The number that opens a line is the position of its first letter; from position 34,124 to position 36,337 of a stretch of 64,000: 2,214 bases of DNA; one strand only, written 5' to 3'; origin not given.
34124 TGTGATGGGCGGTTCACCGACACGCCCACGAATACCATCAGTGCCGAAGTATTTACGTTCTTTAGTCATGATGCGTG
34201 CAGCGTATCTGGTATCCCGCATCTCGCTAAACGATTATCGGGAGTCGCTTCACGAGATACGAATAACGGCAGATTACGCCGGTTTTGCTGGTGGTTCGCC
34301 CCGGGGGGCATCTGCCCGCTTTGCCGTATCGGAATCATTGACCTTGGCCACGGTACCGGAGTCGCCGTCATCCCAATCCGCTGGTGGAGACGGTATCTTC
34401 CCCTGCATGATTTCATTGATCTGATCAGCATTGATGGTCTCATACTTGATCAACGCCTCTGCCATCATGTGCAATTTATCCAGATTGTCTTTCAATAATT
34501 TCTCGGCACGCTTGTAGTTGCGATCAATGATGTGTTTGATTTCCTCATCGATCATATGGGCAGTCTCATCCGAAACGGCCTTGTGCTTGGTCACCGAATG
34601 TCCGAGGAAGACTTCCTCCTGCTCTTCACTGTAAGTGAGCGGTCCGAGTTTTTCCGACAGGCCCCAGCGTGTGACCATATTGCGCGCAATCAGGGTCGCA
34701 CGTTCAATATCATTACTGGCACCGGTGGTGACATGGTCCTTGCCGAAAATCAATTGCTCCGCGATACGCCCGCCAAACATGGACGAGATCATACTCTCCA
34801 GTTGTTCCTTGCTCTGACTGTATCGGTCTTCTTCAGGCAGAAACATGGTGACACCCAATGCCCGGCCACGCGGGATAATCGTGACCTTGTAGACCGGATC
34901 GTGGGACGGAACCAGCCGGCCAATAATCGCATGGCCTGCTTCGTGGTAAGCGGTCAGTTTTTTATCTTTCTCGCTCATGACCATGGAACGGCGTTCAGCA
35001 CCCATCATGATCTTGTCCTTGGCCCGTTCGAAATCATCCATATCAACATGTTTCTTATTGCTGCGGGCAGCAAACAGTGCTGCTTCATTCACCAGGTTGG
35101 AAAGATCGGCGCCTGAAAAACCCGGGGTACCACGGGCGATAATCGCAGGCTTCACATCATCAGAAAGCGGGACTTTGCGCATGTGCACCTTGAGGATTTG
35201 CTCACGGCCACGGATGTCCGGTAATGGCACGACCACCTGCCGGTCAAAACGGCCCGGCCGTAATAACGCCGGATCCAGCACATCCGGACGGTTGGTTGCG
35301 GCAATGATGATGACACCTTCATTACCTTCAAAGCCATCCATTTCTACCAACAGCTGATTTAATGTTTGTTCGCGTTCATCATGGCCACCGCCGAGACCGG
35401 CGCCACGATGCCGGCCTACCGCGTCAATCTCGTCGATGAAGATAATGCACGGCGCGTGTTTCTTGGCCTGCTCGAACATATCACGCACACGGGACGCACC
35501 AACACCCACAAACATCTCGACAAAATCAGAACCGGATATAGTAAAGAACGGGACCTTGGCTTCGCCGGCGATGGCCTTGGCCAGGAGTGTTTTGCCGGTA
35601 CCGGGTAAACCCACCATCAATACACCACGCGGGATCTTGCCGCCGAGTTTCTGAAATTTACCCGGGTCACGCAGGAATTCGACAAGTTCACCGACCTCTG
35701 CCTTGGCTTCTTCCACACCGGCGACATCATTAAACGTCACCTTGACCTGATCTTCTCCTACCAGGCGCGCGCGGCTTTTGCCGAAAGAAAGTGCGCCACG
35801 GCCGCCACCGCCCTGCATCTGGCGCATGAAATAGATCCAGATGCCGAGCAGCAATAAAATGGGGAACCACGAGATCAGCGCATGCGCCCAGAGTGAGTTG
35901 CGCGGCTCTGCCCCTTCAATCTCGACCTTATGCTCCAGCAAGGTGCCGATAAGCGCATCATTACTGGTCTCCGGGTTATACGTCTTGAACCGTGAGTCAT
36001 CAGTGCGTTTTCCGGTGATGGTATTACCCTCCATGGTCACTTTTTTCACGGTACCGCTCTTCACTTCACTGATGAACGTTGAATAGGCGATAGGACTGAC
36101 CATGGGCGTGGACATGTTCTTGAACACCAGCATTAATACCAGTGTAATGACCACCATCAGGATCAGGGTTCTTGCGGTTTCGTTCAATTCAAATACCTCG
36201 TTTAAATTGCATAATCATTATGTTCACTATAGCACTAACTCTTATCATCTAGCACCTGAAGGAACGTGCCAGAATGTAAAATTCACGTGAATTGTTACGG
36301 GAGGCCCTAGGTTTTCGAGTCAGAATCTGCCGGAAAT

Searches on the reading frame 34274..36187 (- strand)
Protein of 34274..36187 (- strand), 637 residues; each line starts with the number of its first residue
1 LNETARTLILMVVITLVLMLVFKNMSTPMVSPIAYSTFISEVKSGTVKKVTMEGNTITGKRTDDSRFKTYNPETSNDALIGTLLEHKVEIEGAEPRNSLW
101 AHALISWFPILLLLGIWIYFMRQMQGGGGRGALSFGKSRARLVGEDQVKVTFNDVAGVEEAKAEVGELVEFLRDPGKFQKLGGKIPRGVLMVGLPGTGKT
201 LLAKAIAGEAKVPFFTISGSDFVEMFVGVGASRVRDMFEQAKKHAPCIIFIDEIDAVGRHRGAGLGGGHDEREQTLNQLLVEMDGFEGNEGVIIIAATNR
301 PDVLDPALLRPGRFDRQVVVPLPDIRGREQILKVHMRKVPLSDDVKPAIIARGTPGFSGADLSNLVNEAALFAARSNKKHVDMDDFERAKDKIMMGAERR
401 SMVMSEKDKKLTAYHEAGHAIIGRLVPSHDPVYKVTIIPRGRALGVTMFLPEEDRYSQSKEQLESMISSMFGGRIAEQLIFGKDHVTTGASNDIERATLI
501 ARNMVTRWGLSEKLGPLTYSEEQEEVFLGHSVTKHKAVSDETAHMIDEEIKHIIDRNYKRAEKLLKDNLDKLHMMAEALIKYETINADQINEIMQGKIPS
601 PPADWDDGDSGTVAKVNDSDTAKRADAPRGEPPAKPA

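Call 39: search_protein_families(library=ncbifam, proteins=[window:34274-36187:-], max_evalue=0.00001)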
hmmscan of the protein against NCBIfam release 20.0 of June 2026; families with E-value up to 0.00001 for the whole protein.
window:34274-36187:- (637 aa): 11 families
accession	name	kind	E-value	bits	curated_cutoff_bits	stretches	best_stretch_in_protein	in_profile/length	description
NF008004.0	PRK10733.1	equivalog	0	1021.5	1008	1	5-629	2-629/644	ATP-dependent zinc metalloprotease FtsH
TIGR01241.2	FtsH_fam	equivalog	4.6e-271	900.9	600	1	9-590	2-598/598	ATP-dependent zinc metalloprotease FtsH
NF003069.1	PRK03992.1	subfamily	1.4e-92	310.7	500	1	146-397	124-376/379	proteasome-activating nucleotidase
TIGR01242.2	TIGR01242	subfamily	5.7e-87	292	500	1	145-398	106-360/362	proteasome-activating nucleotidase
NF047747.1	PrtsmActNtasePan2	equivalog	1.8e-75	254.7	700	1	146-394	144-393/397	proteasome-activating nucleotidase Pan2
NF047748.1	PrtsmActNtasePan1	equivalog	2.6e-75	253.9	750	1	139-400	133-396/405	proteasome-activating nucleotidase Pan1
TIGR01243.1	CDC48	subfamily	1.4e-74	251.7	802.65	1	148-399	448-693/733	CDC48 family AAA ATPase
TIGR03689.1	pup_AAA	equivalog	6e-41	140.7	504.75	1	140-387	169-426/512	proteasome ATPase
NF041006.2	cell_div_CdvC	equivalog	2.1e-38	132.2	650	1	139-375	89-324/370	cell division protein CdvC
NF042959.1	IteA_antiphage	equivalog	6.3e-35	121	510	1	138-404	77-335/367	anti-phage ATPase IteA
NF003229.0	PRK04195.1-5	equivalog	1.4e-07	30.6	280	1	151-259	15-117/413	replication factor C large subunit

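Call 72: list_cluster_members(proteins=[window:34274-36184:-, window:37438-40659:-, window:17629-18432:-, window:19117-20355:-, window:60673-61737:-, window:381-2141:+])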
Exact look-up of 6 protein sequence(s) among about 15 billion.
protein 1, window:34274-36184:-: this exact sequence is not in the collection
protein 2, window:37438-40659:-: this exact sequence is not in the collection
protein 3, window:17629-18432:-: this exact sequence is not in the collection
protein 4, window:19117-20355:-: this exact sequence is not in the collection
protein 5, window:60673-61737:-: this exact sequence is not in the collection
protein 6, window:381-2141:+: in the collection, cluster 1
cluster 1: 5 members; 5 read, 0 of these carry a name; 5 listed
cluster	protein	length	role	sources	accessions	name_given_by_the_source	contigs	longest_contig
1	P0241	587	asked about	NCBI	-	-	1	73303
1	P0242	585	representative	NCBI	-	-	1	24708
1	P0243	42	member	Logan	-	-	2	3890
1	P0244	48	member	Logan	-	-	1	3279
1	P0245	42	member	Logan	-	-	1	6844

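Call 73: find_encoding_contigs(protein=P0241, flank=1000, max_places=3)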
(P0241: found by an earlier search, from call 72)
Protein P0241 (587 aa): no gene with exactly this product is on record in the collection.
